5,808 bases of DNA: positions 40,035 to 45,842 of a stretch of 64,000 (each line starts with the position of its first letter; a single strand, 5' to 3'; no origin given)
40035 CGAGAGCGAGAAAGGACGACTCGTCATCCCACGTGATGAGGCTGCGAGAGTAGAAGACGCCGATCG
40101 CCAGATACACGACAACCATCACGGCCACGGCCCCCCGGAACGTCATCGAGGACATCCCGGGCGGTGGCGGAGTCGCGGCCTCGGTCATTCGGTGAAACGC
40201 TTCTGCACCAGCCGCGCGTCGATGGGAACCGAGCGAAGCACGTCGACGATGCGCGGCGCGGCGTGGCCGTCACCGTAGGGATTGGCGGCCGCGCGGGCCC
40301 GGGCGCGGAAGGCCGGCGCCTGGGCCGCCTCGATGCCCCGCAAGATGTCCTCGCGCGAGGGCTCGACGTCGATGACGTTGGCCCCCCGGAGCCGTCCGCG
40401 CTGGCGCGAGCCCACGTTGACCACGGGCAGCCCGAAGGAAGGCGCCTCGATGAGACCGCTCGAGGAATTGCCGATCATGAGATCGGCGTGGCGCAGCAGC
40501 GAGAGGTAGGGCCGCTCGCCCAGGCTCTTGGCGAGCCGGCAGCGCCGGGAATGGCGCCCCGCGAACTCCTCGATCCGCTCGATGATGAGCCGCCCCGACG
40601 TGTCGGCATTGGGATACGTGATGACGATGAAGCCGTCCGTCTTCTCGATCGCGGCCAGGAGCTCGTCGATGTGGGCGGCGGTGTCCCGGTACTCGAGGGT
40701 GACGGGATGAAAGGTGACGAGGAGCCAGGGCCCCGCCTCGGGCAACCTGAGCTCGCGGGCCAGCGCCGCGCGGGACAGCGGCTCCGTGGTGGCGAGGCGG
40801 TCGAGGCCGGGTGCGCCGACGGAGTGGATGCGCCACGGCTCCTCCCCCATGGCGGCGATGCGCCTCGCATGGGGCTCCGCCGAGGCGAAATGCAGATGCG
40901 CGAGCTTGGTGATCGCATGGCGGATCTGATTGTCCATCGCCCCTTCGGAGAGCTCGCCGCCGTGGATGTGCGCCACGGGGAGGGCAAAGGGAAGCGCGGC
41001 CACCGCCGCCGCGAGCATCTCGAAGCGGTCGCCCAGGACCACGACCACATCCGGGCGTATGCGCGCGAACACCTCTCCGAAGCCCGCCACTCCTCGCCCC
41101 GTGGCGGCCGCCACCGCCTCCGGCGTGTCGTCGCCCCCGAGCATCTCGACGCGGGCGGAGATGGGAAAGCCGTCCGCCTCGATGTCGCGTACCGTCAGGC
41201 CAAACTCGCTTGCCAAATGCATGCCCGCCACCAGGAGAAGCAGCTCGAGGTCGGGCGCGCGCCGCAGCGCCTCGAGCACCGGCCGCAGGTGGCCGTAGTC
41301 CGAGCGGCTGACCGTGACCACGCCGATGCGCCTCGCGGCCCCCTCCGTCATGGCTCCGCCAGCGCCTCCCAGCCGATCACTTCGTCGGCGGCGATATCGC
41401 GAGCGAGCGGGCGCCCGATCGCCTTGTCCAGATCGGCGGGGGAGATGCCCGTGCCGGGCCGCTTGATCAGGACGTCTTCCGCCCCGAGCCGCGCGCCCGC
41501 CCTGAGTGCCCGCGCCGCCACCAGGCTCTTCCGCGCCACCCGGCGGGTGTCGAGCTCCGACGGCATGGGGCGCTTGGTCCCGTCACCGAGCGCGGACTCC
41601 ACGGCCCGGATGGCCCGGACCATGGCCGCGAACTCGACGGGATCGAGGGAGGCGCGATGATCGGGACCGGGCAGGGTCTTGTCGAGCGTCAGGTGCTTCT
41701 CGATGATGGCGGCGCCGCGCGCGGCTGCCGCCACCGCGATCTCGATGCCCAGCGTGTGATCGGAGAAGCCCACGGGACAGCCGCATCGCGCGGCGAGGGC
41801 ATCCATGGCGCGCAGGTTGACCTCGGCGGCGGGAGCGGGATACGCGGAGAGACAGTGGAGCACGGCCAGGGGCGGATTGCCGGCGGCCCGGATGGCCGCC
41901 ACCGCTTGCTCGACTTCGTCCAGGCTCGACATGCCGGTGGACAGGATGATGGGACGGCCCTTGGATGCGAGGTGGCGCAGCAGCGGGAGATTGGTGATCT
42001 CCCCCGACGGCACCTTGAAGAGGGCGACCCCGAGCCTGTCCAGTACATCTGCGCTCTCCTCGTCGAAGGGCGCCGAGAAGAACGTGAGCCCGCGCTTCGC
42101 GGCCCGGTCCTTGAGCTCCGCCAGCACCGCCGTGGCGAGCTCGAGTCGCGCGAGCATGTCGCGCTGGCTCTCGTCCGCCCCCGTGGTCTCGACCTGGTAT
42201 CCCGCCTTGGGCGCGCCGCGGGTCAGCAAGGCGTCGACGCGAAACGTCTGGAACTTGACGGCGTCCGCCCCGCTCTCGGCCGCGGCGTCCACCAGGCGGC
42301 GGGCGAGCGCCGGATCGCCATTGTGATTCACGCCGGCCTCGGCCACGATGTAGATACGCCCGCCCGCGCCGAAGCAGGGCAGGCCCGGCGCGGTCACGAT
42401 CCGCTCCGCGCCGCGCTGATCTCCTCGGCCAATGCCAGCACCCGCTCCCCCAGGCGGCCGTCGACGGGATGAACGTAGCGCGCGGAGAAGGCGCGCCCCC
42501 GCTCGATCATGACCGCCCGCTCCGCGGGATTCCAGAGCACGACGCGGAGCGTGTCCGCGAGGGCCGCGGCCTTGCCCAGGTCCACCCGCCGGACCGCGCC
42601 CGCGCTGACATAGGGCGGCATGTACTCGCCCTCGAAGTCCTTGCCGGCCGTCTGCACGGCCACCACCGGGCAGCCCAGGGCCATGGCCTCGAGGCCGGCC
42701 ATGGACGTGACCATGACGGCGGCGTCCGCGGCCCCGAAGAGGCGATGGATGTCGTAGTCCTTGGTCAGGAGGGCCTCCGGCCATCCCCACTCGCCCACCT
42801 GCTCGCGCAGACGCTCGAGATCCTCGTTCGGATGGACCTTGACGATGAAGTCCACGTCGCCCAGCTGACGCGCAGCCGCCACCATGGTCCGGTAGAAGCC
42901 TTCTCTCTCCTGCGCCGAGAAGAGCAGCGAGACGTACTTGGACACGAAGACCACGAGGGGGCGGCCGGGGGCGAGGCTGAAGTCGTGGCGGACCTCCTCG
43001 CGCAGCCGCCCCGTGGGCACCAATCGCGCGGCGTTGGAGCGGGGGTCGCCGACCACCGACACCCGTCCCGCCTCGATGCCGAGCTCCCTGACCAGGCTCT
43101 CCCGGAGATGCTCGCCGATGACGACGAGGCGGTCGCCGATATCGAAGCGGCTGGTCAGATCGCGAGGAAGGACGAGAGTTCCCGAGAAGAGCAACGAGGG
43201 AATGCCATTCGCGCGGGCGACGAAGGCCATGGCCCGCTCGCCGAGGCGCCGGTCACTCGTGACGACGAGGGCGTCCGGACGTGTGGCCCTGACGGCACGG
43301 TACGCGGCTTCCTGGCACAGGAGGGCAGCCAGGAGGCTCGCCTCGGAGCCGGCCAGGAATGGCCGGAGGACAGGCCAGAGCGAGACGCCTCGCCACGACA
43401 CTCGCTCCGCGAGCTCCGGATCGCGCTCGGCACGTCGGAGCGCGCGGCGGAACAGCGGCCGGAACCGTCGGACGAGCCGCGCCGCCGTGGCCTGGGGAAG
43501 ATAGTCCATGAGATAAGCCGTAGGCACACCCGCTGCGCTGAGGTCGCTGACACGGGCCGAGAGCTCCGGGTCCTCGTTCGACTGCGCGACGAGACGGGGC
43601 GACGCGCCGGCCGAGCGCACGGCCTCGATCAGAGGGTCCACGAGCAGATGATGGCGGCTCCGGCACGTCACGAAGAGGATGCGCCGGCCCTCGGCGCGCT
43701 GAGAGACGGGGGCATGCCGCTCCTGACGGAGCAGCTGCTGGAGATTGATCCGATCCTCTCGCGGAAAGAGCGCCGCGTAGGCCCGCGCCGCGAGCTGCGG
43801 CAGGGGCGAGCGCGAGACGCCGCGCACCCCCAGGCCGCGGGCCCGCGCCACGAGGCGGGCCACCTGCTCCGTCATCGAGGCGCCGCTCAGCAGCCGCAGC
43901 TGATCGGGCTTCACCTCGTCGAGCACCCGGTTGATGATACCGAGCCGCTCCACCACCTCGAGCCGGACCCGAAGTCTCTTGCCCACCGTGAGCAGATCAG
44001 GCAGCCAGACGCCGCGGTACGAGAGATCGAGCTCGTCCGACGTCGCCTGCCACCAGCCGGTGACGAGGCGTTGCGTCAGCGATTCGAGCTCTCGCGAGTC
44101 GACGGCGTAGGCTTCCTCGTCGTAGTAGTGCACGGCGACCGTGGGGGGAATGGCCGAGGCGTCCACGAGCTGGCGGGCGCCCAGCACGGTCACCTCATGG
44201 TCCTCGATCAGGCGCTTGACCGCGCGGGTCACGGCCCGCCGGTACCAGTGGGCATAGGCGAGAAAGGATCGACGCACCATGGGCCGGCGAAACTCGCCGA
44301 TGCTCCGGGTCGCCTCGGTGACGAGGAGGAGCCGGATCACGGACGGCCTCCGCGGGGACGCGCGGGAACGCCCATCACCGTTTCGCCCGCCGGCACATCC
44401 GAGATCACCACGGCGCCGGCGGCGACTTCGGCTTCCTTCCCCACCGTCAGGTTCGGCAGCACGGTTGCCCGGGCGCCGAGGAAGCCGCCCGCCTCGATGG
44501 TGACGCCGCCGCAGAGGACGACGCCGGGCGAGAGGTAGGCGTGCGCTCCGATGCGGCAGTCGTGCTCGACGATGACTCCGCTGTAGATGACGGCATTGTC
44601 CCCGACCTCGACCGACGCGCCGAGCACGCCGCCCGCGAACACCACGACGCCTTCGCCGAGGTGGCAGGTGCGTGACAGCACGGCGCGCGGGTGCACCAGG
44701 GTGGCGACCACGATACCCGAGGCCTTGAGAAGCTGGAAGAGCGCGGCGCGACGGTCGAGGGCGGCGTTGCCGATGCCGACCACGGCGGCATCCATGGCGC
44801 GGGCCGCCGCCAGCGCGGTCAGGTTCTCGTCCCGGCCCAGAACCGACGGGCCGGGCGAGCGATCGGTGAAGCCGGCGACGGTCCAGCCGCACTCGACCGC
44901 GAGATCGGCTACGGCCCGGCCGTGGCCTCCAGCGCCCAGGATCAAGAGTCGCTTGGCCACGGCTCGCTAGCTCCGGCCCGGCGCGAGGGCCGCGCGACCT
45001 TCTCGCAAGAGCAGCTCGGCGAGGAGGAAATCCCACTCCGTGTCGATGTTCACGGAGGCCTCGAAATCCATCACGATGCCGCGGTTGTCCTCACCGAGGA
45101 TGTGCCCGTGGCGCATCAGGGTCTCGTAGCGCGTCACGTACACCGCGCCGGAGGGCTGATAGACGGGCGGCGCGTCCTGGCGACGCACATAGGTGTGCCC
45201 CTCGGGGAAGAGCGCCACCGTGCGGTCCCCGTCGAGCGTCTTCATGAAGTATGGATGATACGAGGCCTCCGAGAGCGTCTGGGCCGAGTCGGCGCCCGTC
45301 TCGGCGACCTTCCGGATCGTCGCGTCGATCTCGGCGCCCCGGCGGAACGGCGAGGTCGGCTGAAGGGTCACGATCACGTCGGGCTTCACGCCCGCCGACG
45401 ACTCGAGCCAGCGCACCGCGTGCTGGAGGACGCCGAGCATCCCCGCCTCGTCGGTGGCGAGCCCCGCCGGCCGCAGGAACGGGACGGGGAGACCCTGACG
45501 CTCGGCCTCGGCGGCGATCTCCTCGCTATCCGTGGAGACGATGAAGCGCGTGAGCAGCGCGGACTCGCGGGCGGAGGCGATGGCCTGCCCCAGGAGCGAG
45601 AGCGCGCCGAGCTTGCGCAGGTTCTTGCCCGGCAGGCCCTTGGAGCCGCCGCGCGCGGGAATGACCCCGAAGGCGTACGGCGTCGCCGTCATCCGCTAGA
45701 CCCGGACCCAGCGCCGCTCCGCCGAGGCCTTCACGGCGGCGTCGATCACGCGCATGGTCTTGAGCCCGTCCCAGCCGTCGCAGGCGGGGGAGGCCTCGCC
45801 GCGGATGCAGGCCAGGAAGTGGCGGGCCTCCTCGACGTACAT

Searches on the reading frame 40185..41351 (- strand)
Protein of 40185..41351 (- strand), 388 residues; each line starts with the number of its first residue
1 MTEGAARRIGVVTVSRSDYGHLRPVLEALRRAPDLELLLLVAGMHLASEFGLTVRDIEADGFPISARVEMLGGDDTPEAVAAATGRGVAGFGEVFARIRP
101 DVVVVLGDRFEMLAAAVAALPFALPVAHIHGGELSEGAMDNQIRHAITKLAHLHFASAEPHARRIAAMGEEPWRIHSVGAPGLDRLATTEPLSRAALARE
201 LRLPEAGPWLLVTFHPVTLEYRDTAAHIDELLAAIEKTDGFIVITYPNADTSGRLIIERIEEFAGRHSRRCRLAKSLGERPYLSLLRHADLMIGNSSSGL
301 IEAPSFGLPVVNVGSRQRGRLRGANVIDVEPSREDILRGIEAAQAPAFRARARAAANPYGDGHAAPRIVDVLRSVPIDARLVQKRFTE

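Call 5: search_protein_families(library=pfam, proteins=[window:40185-41351:-], max_evalue=0.01)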
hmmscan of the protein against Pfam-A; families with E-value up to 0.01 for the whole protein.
window:40185-41351:- (388 aa): 1 family
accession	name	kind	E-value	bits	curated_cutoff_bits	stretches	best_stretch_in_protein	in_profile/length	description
PF02350.25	Epimerase_2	-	1.7e-88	297.2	30.6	1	28-373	2-347/347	UDP-N-acetylglucosamine 2-epimerase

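Call 6: search_protein_families(library=ncbifam, proteins=[window:40185-41351:-], max_evalue=0.001)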
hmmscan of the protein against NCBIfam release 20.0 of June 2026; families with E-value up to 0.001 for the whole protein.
window:40185-41351:- (388 aa): 2 families
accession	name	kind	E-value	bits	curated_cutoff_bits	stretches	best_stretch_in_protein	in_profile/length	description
TIGR03568.1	NeuC_NnaA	equivalog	1.6e-135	451.7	235.9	1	7-372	1-365/365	UDP-N-acetylglucosamine 2-epimerase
TIGR00236.1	wecB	equivalog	4.8e-25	88.5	210.15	1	15-373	9-363/366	non-hydrolyzing UDP-N-acetylglucosamine 2-epimerase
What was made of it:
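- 40185..41351 (-): NeuC-type hydrolysing 2-epimerase. TIGR03568, 452 bits against a cut-off of 236 (call 6).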

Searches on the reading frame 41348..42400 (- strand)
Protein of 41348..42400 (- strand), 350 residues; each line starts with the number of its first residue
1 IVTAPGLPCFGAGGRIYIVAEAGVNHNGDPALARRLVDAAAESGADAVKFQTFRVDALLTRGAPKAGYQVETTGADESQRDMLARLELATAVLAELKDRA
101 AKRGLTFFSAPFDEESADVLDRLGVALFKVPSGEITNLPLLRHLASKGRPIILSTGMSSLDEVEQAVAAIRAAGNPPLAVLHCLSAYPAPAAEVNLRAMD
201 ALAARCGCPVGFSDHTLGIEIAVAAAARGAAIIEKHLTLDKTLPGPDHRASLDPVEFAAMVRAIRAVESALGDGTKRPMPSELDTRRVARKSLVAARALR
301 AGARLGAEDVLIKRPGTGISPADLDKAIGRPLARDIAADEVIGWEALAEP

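Call 5: search_protein_families(library=pfam, proteins=[window:41348-42400:-], max_evalue=0.01)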
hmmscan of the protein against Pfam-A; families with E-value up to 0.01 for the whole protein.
window:41348-42400:- (350 aa): 2 families
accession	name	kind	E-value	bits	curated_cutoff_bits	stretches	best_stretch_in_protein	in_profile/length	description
PF03102.20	NeuB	-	1.5e-93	313.2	22.1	1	36-276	1-241/241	NeuB family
PF08666.17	SAF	-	2.5e-11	44.4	21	1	291-347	2-62/63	SAF domain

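Call 6: search_protein_families(library=ncbifam, proteins=[window:41348-42400:-], max_evalue=0.001)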
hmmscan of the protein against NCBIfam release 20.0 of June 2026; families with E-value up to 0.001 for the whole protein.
window:41348-42400:- (350 aa): 4 families
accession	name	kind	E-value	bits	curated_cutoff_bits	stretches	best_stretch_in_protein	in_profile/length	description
TIGR03569.1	NeuB_NnaB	equivalog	2.1e-133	444.5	399.65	1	17-342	2-329/329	N-acetylneuraminate synthase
TIGR03586.1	PseI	equivalog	3e-84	283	340.25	1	16-340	2-325/327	pseudaminic acid synthase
NF006421.0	PRK08673.1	subfamily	0.00013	21.3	335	0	92-272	146-334/338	3-deoxy-7-phosphoheptulonate synthase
TIGR01361.1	DAHP_synth_Bsub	equivalog_domain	0.00087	18.7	267.75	0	95-179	80-164/260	3-deoxy-7-phosphoheptulonate synthase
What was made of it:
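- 41348..42403 (-): NeuB-type NulO synthase (start approximate). TIGR03569, 444 bits against a cut-off of 400 (call 6).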

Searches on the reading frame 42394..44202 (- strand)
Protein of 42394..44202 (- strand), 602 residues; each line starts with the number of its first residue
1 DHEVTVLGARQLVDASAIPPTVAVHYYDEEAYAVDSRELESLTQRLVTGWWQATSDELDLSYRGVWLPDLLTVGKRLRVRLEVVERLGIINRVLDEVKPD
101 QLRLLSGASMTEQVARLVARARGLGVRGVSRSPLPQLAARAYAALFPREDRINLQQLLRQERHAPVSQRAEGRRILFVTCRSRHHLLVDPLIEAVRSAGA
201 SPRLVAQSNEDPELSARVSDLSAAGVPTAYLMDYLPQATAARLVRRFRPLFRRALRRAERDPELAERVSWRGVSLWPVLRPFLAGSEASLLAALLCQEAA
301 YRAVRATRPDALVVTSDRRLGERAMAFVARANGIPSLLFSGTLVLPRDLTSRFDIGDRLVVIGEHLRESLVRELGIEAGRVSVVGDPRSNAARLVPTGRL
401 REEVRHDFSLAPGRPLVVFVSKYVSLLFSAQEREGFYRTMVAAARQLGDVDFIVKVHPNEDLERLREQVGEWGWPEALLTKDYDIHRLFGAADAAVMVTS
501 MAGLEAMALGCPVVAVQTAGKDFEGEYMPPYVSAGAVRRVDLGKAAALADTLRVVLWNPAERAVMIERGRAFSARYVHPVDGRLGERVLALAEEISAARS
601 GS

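Call 5: search_protein_families(library=pfam, proteins=[window:42394-44202:-], max_evalue=0.01)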
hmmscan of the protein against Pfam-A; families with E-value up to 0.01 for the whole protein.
window:42394-44202:- (602 aa): 5 families
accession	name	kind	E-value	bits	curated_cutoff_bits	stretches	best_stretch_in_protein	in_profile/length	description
PF13692.12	Glyco_trans_1_4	-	6.4e-05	23.7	27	1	463-522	47-113/142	Glycosyl transferases group 1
PF20471.4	DUF6716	-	6.4e-05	22.5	27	1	430-520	188-287/342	Putative glycosyltransferase (DUF6716)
PF02350.25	Epimerase_2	-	7.8e-05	22.1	30.6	1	360-519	127-287/347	UDP-N-acetylglucosamine 2-epimerase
PF05159.20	Capsule_synth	-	0.00028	20.9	20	1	442-523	179-268/310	Capsule polysaccharide biosynthesis protein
PF00534.26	Glycos_transf_1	-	0.0022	18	26.4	1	483-570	84-170/172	Glycosyl transferases group 1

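Call 6: search_protein_families(library=ncbifam, proteins=[window:42394-44202:-], max_evalue=0.001)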
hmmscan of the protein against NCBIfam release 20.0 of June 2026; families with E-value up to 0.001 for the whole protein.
window:42394-44202:- (602 aa): 2 families
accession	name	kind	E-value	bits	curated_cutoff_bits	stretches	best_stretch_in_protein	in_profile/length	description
NF046086.1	BFO_1060_trans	domain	6.8e-07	28.7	200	1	430-524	201-297/365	BFO_1060 family glycosyltransferase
TIGR04396.2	surf_polysacc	subfamily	9.6e-05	21.7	125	1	444-524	218-297/427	surface carbohydrate biosynthesis protein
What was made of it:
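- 42394..44394 (-): GT-B-like 'surface carbohydrate' transferase (start approximate). Weak Capsule_synth / Glyco_trans_1_4 / BFO_1060 hits (calls 5, 6).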

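Call 67: search_protein_families(library=phrogs, proteins=[window:42394-44202:-], max_evalue=0.01)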
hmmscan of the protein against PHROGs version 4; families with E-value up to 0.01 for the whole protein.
window:42394-44202:- (602 aa): 0 families

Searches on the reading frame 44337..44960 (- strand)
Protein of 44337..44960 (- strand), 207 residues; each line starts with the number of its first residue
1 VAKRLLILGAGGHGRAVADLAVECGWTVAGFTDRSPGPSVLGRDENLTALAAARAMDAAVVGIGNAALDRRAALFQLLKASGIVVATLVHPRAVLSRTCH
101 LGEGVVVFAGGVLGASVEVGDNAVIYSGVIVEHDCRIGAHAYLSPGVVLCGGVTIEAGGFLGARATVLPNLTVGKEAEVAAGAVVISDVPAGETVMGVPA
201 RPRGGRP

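Call 5: search_protein_families(library=pfam, proteins=[window:44337-44960:-], max_evalue=0.01)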
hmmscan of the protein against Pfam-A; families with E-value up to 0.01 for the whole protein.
window:44337-44960:- (207 aa): 6 families
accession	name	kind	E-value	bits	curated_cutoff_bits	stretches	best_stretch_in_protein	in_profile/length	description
PF00132.30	Hexapep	-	1.8e-14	53.1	27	3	117-150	2-35/36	Bacterial transferase hexapeptide (six repeats)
PF17836.7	PglD_N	-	2.6e-10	41.2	23.4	1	4-68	1-70/78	PglD N-terminal domain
PF14602.12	Hexapep_2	-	1.8e-09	37.6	27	2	129-162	2-33/34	Hexapeptide repeat of succinyl-transferase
PF25084.1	LbH_EIF2B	-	5.7e-07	29.9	54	1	94-193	11-101/105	EIF2B subunit epsilon LbH domain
PF25087.1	GMPPB_C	-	0.0051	16.9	39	0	84-159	2-67/110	GMPPB C-terminal domain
PF24894.1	Hexapep_GlmU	-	0.006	17.1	23.3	0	70-140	12-80/104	GlmU-like, C-terminal hexapeptide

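Call 6: search_protein_families(library=ncbifam, proteins=[window:44337-44960:-], max_evalue=0.001)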
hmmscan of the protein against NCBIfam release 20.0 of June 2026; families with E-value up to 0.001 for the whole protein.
window:44337-44960:- (207 aa): 29 families (the best 25 are shown)
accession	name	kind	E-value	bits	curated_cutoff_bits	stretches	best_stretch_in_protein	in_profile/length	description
TIGR03570.1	NeuD_NnaD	subfamily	1.5e-57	194.4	160.8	1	4-201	1-202/202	NeuD/PglB/VioB family sugar acetyltransferase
NF002060.0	PRK00892.1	subfamily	6.3e-21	74.9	207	2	73-154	87-169/345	UDP-3-O-(3-hydroxymyristoyl)glucosamine N-acyltransferase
NF003657.0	PRK05289.1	equivalog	2.5e-14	53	226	1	100-204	89-194/264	acyl-ACP--UDP-N-acetylglucosamine O-acyltransferase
TIGR01853.1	lipid_A_lpxD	equivalog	2.8e-14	52.8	242.5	2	129-202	231-304/325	UDP-3-O-(3-hydroxymyristoyl)glucosamine N-acyltransferase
TIGR03532.1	DapD_Ac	equivalog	9.6e-14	51.5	231.75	1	70-201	72-209/231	2,3,4,5-tetrahydropyridine-2,6-dicarboxylate N-acetyltransferase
TIGR01172.1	cysE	equivalog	5.6e-12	46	210.65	1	80-201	55-162/162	serine O-acetyltransferase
TIGR01852.1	lipid_A_lpxA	equivalog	4.4e-11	42.5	231.05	1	95-204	79-189/254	acyl-ACP--UDP-N-acetylglucosamine O-acyltransferase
NF041874.1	EPS_EpsC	equivalog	5.7e-11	42.4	150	1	89-201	64-162/168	serine O-acetyltransferase EpsC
NF058585.1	HptprglPActTf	PfamEq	1.6e-09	37.6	300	1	137-201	92-155/172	heptaprenylglyceryl phosphate O-acetyltransferase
NF007797.0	PRK10502.1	subfamily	3.2e-09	36.7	192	1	115-204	91-177/183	WcaF family extracellular polysaccharide biosynthesis acetyltransferase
NF010933.0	PRK14353.1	equivalog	4.5e-09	35.4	505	2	50-154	216-329/453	bifunctional UDP-N-acetylglucosamine diphosphorylase/glucosamine-1-phosphate N-acetyltransferase GlmU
NF007499.0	PRK10092.1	equivalog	8e-09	35.5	314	1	146-201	123-178/183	maltose O-acetyltransferase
NF008349.0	PRK11132.1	equivalog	2.1e-07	30.3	397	1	155-201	196-242/273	serine O-acetyltransferase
NF010935.0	PRK14355.1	equivalog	2.9e-07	29.5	718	1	85-150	254-319/459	bifunctional UDP-N-acetylglucosamine diphosphorylase/glucosamine-1-phosphate N-acetyltransferase GlmU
TIGR03308.1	phn_thr-fam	hypoth_equivalog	9.3e-07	28.9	201.65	1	153-202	109-158/204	phosphonate metabolim protein, transferase hexapeptide repeat family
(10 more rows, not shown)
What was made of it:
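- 44337..44960 (-): NeuD/PglB-family sugar N/O-acetyltransferase. TIGR03570, 194 bits against a cut-off of 161 (call 6).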

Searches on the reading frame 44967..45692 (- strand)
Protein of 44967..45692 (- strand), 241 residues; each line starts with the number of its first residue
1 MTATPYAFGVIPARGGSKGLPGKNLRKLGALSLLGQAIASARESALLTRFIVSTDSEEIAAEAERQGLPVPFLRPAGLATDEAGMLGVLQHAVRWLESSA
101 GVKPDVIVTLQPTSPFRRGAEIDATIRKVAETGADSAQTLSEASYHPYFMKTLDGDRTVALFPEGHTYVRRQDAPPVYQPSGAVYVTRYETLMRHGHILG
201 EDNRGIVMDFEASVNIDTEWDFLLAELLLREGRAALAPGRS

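Call 5: search_protein_families(library=pfam, proteins=[window:44967-45692:-], max_evalue=0.01)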
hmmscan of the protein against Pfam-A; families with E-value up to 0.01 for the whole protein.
window:44967-45692:- (241 aa): 1 family
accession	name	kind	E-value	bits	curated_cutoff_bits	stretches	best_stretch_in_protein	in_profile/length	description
PF02348.25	CTP_transf_3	-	6.6e-18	65.8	22.6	1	10-195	3-176/217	Cytidylyltransferase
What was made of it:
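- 44967..45692 (-): CMP-NulO synthetase (cytidylyltransferase). PF02348 (call 5).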

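Call 6: search_protein_families(library=ncbifam, proteins=[window:44967-45692:-], max_evalue=0.001)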
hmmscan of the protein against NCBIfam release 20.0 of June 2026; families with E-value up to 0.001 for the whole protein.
window:44967-45692:- (241 aa): 6 families
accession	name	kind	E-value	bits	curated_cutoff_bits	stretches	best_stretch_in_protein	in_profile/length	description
TIGR03584.1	PseF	equivalog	9.9e-40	136.5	205.7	1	10-229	3-220/222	pseudaminic acid cytidylyltransferase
NF003952.0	PRK05450.1-5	subfamily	8.6e-12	44.7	193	1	8-139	4-126/250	3-deoxy-manno-octulosonate cytidylyltransferase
NF009905.0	PRK13368.1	subfamily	2.1e-09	37.1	255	1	9-140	5-125/243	3-deoxy-manno-octulosonate cytidylyltransferase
NF003950.0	PRK05450.1-3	subfamily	6.1e-08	32.3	234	1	9-134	5-122/248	3-deoxy-manno-octulosonate cytidylyltransferase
NF003948.0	PRK05450.1-1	equivalog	2.9e-07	29.9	281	1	10-138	9-129/248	3-deoxy-manno-octulosonate cytidylyltransferase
TIGR00466.1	kdsB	equivalog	0.00016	21.2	155.2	1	10-70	6-65/241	3-deoxy-manno-octulosonate cytidylyltransferase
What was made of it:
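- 44967..45692 (-): PseF-like E 1e-39, below its cut-off (call 6).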
